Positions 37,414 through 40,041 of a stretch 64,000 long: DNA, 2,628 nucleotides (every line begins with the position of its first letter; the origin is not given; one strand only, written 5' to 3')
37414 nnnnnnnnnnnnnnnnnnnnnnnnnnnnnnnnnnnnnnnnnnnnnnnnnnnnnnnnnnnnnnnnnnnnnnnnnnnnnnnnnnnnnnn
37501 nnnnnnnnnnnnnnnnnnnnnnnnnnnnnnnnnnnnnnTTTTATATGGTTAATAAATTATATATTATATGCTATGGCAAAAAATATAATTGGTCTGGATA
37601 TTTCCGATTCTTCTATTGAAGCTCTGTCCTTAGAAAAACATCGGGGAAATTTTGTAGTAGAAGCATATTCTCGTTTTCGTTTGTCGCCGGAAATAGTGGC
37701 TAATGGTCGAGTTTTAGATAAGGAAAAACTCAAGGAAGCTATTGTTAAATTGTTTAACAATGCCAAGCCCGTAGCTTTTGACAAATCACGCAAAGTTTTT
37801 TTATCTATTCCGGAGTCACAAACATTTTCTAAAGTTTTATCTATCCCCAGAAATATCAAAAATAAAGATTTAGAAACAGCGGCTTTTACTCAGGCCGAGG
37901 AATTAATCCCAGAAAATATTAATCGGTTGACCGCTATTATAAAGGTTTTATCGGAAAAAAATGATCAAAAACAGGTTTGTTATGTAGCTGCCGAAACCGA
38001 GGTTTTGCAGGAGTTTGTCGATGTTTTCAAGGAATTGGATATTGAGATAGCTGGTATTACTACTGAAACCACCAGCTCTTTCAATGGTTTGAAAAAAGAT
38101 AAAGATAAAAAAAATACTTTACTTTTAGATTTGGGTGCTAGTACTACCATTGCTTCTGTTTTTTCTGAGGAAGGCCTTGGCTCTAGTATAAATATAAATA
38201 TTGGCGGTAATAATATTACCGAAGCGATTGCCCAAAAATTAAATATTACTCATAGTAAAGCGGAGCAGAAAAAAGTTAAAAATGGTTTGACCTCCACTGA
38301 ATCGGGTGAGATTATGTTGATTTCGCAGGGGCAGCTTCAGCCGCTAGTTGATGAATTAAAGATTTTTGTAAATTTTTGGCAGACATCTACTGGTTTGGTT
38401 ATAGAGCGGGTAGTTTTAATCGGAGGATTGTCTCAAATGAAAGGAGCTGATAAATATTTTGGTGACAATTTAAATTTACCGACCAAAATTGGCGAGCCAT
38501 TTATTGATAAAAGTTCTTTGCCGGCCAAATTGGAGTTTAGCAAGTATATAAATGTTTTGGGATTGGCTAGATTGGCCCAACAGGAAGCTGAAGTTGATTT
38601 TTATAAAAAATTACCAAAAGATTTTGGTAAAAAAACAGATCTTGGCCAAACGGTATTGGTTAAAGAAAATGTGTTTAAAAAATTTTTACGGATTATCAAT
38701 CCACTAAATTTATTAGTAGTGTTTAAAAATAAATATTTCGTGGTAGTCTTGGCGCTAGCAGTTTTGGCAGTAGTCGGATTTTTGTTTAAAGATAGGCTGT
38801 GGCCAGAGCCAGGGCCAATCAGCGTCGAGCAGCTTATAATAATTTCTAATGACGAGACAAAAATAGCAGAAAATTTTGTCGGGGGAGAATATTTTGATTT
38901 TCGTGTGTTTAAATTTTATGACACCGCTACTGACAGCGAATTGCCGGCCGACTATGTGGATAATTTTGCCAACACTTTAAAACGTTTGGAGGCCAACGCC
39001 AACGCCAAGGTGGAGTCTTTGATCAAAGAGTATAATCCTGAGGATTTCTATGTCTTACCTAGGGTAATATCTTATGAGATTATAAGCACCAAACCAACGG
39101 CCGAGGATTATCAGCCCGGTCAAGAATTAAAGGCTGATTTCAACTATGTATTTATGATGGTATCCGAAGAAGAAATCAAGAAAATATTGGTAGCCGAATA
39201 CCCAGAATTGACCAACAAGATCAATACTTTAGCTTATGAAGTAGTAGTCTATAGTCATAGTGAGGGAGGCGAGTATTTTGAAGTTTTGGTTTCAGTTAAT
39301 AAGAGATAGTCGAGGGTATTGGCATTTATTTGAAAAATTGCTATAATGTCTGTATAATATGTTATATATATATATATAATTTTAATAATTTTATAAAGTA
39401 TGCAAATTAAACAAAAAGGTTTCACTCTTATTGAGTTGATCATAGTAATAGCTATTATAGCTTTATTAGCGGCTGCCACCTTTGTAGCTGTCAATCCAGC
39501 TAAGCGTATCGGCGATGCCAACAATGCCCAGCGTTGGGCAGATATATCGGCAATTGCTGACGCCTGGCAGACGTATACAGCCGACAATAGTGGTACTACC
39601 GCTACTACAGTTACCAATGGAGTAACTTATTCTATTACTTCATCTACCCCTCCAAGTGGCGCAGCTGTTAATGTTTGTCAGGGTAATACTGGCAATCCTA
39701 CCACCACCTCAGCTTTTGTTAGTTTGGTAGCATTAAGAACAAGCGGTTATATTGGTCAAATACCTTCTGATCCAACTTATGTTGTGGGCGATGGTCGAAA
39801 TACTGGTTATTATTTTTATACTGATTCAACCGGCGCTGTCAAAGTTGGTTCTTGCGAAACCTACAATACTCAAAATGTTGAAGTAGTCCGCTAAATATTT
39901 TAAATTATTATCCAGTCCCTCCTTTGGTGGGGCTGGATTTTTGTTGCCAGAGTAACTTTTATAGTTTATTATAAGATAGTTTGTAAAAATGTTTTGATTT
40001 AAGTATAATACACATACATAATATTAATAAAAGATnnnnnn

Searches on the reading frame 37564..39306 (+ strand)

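Call 7: search_protein_families(library=pfam, proteins=[window:37564-39306:+], max_evalue=1)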
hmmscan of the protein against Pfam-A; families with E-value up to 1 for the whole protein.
window:37564-39306:+ (581 aa): 6 families
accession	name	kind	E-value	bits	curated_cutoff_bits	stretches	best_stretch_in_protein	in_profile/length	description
PF11104.14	PilM_2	-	9.9e-32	110.6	27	1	10-315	1-310/340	Type IV pilus assembly protein PilM;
PF14450.12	FtsA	-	1.1e-13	52.1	31.8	1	187-313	2-113/127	Cell division protein FtsA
PF06723.19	MreB_Mbl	-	2.3e-05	23.8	27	1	182-237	144-205/327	MreB/Mbl protein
PF08841.16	DDR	-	0.002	17.7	24.6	1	158-258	109-208/328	Diol dehydratase reactivase ATPase-like domain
PF13972.11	TetR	-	0.22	11.8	25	1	234-274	65-105/144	Bacterial transcriptional repressor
PF03433.18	EspA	-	0.33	11.2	23.4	0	210-259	102-152/180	EspA-like secreted protein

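Call 8: search_protein_families(library=ncbifam, proteins=[window:37564-39306:+], max_evalue=1)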
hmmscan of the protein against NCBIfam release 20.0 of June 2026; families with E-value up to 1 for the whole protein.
window:37564-39306:+ (581 aa): 11 families
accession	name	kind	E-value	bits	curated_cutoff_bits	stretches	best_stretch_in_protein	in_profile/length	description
TIGR01175.1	pilM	subfamily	1.4e-32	113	133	1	8-314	5-317/348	type IV pilus assembly protein PilM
NF045709.1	Amuc_1101_fam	equivalog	6e-20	71.6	650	1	5-309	4-314/608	Amuc_1101 family PilM-like pilus complex protein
TIGR01174.1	ftsA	equivalog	8.1e-18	64.6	175.85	3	138-246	150-259/371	cell division protein FtsA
NF011660.0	PRK15080.1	equivalog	4.4e-06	26.1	182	1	153-307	115-255/277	ethanolamine utilization protein EutJ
NF045748.1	MPN316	equivalog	1.6e-05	24.2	500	1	139-253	160-274/424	MPN316 family protein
TIGR02529.1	EutJ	subfamily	0.0001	21.9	152.1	1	181-306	106-221/239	ethanolamine utilization protein EutJ family protein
NF010539.0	PRK13927.1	subfamily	0.00029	19.8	293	1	106-239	74-213/339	rod shape-determining protein MreB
NF010540.1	PRK13929.1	exception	0.0005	19.2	515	1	152-250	118-223/334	rod-share determining protein MreBH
NF007009.0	PRK09472.1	equivalog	0.00071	18.7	409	1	138-243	158-264/420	cell division protein FtsA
TIGR00904.1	mreB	subfamily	0.0012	18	365.75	1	183-230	150-197/334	MreB/Mrl family cell shape determining protein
TIGR04491.1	reactive_PduG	equivalog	0.021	13.2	400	1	157-250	380-472/599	diol dehydratase reactivase subunit alpha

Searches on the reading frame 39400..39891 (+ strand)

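Call 7: search_protein_families(library=pfam, proteins=[window:39400-39891:+], max_evalue=1)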
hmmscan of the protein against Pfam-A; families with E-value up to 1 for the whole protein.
window:39400-39891:+ (164 aa): 1 family
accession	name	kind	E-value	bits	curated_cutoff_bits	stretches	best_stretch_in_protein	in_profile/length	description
PF07963.17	N_methyl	-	2.7e-09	36.6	21.2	1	4-27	3-26/27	Prokaryotic N-terminal methylation motif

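Call 8: search_protein_families(library=ncbifam, proteins=[window:39400-39891:+], max_evalue=1)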
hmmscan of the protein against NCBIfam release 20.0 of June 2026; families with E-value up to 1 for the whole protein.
window:39400-39891:+ (164 aa): 18 families
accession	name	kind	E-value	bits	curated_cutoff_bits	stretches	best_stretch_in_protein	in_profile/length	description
TIGR02532.1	IV_pilin_GFxxxE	domain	5.7e-09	35.4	16.3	1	5-27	1-23/24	prepilin-type N-terminal cleavage/methylation domain-containing protein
TIGR01710.1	typeII_sec_gspG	equivalog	9.8e-08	32.1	88.85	1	6-65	1-58/134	type II secretion system major pseudopilin GspG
TIGR01708.2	typeII_sec_gspH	equivalog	2.1e-06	27.9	80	1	5-45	1-42/169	type II secretion system minor pseudopilin GspH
NF007862.0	PRK10574.1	equivalog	8.4e-06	26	138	1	4-28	3-27/145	prepilin peptidase-dependent pilin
TIGR01711.1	gspJ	equivalog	0.0001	22.2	64.85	1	6-42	1-37/192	type II secretion system minor pseudopilin GspJ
NF040999.1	pilin_ComGC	equivalog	0.00038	20.6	75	1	5-26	1-22/84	competence type IV pilus major pilin ComGC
NF007800.0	PRK10506.1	equivalog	0.00049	20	158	1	3-26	6-29/163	prepilin peptidase-dependent protein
NF041013.1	T4P_ComGE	equivalog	0.00075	19.6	49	1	4-77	2-76/83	competence type IV pilus minor pilin ComGE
NF041775.1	typeIV_PilA_Myxo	equivalog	0.0011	18.9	400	1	4-27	9-32/214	type IV pilin protein PilA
TIGR02596.1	TIGR02596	subfamily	0.0046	17.1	70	1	8-32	1-25/196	Verru_Chthon cassette protein D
NF040982.1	ComGD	equivalog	0.007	16.8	70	1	5-32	1-28/139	competence type IV pilus minor pilin ComGD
TIGR01707.1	gspI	equivalog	0.0072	16.8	44.35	1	7-33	1-27/101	type II secretion system minor pseudopilin GspI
TIGR01535.1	glucan_glucosid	equivalog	0.017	13.5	741.9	1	21-124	417-517/662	glucan 1,4-alpha-glucosidase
NF007848.0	PRK10557.1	equivalog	0.025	13.9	120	1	1-28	6-35/192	prepilin peptidase-dependent protein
NF047828.1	T3SSXpsI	equivalog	0.052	13.6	150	1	5-43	1-40/132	type II secretion system protein XpsI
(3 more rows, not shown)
